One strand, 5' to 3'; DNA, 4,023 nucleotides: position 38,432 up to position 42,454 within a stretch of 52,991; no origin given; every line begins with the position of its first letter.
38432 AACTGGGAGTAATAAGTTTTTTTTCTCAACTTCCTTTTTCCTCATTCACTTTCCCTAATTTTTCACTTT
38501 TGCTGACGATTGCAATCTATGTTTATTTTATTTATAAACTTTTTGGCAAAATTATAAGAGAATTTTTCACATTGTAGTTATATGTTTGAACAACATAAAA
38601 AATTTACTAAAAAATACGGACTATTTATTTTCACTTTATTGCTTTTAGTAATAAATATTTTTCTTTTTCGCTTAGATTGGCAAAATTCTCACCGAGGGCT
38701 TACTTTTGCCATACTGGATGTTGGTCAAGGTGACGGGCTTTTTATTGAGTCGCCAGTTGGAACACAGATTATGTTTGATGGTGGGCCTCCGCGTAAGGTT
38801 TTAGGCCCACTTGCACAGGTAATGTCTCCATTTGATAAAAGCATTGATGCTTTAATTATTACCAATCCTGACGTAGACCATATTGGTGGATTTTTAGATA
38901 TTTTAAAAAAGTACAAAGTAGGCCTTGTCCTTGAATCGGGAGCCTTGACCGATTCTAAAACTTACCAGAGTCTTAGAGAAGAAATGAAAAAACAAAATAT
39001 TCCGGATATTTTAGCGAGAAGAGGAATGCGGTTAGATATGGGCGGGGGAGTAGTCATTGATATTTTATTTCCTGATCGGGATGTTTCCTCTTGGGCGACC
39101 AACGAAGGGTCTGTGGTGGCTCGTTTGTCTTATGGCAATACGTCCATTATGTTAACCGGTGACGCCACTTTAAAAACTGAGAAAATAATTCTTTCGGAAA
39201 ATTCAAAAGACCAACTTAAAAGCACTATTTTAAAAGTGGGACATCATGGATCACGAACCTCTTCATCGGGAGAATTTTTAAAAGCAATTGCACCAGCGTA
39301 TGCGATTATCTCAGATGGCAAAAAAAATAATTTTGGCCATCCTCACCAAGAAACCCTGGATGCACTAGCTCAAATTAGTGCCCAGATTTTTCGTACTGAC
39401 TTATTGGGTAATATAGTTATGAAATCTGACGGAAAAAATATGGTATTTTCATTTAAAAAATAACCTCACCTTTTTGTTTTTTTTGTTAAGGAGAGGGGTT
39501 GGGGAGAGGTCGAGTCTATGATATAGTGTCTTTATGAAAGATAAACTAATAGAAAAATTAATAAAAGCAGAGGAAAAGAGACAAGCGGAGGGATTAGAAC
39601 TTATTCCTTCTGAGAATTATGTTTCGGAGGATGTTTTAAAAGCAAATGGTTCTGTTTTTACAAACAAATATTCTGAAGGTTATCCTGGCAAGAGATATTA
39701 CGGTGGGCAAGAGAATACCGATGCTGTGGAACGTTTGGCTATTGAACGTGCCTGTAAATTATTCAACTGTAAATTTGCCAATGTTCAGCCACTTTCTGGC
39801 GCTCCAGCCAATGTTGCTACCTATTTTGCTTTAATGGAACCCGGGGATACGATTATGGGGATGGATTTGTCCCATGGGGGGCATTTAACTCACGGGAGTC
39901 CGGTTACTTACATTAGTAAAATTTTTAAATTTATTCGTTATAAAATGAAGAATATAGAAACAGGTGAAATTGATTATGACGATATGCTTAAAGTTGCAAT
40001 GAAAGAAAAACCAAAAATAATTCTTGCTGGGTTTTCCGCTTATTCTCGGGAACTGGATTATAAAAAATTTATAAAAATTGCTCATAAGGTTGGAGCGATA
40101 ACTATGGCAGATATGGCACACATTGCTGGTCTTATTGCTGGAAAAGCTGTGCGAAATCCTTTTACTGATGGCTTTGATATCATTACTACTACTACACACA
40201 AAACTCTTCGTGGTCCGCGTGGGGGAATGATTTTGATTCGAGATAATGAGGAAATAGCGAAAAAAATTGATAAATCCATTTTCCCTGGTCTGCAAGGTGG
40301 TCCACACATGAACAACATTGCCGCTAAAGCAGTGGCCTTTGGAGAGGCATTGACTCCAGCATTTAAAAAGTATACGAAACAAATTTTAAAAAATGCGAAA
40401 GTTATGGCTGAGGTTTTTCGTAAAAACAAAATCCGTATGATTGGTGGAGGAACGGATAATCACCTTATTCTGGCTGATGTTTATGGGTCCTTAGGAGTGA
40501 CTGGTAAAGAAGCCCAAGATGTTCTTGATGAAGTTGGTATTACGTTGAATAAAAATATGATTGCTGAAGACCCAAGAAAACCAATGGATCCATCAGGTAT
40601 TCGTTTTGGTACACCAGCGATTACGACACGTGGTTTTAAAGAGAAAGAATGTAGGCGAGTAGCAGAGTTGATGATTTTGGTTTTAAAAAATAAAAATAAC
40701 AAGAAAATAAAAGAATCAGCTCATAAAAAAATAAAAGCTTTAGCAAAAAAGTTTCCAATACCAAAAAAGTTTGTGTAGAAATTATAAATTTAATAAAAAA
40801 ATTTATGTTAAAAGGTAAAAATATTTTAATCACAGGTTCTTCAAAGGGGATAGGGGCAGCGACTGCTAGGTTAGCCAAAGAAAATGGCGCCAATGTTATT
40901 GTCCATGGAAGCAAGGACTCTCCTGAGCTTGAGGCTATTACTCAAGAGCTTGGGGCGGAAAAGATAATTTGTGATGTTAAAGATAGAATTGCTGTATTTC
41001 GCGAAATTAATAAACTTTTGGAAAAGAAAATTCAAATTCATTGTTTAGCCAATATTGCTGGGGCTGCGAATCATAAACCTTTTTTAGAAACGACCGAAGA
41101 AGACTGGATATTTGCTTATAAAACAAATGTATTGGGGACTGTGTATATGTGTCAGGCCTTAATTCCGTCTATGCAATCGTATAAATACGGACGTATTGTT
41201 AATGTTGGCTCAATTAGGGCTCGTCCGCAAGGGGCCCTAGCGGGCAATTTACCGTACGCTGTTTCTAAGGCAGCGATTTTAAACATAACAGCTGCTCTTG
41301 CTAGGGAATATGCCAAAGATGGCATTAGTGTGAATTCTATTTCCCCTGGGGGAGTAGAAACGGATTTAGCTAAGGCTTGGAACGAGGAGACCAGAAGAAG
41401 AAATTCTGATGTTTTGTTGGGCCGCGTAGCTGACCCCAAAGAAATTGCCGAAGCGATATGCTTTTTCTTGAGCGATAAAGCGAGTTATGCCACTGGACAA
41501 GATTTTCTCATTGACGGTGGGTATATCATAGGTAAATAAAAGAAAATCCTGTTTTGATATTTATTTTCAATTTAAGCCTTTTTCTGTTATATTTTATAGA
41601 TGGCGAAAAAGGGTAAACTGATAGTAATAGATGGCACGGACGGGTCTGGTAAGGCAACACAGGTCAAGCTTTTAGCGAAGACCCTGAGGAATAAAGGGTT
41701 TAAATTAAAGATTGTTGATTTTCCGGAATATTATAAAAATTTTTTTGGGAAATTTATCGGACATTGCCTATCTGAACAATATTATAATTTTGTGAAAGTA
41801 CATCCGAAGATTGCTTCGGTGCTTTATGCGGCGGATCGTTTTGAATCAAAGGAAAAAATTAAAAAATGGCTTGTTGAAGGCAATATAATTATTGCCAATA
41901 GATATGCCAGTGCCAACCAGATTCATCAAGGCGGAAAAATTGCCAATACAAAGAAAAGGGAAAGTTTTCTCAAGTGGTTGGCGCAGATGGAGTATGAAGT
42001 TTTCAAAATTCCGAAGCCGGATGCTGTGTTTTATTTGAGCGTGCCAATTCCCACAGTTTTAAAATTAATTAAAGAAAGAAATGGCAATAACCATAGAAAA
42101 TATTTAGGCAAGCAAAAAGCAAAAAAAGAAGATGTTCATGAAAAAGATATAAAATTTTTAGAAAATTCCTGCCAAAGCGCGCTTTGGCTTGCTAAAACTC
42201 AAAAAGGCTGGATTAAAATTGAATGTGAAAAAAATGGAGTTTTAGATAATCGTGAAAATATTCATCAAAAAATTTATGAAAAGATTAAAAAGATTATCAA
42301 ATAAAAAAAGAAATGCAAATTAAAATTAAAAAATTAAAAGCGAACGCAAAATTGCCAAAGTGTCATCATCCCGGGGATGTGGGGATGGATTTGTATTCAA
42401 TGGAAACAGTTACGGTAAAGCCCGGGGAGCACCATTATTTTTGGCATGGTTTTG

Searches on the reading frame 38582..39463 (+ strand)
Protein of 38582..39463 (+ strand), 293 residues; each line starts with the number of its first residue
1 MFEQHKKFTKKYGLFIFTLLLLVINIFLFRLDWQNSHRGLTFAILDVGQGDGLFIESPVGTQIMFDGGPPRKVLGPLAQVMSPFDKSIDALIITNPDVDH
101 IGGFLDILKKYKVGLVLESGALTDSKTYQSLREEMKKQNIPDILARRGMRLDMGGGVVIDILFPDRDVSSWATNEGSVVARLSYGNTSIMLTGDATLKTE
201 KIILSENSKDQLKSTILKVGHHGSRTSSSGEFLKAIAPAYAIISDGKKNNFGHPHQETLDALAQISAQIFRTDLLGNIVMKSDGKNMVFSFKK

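Call 54: search_protein_families(library=pfam, proteins=[window:38582-39463:+], max_evalue=0.00001)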
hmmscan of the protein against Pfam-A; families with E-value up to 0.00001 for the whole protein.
window:38582-39463:+ (293 aa): 1 family
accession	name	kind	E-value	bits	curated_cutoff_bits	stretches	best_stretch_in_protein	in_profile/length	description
PF00753.33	Lactamase_B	-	9.5e-14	52.2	22.7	1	48-243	4-192/196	Metallo-beta-lactamase superfamily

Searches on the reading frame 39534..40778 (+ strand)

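Call 54: search_protein_families(library=pfam, proteins=[window:39534-40778:+], max_evalue=0.00001)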
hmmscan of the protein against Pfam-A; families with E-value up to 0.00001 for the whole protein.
window:39534-40778:+ (414 aa): 2 families
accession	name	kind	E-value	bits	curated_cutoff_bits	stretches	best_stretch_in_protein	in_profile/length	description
PF00464.25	SHMT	-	3.1e-153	510.6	27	1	2-379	4-398/399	Serine hydroxymethyltransferase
PF00155.27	Aminotran_1_2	-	6.7e-09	35.8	19.7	1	73-305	51-300/361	Aminotransferase class I and II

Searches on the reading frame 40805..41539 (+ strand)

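Call 54: search_protein_families(library=pfam, proteins=[window:40805-41539:+], max_evalue=0.00001)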
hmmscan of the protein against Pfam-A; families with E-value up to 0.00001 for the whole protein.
window:40805-41539:+ (244 aa): 4 families
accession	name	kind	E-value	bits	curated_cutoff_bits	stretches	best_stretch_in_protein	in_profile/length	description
PF13561.12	adh_short_C2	-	7.1e-54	183.3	27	1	13-240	5-235/236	Enoyl-(Acyl carrier protein) reductase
PF00106.31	adh_short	-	1.5e-42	145.7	26.6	1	5-195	1-193/195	short chain dehydrogenase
PF08659.16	KR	-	1.8e-09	38.2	22.6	1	7-121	3-125/180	KR domain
PF01370.27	Epimerase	-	9.8e-09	35.4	20.9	1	7-178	1-169/240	NAD dependent epimerase/dehydratase family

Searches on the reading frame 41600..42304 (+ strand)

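Call 54: search_protein_families(library=pfam, proteins=[window:41600-42304:+], max_evalue=0.00001)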
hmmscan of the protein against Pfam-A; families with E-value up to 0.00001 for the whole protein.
window:41600-42304:+ (234 aa): 2 families
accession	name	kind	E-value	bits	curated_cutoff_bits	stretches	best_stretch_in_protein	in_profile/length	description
PF02223.23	Thymidylate_kin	-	2.7e-20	73.3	27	1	10-211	1-175/185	Thymidylate kinase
PF01712.25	dNK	-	2.4e-08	34.4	27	1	8-233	1-202/203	Deoxynucleoside kinase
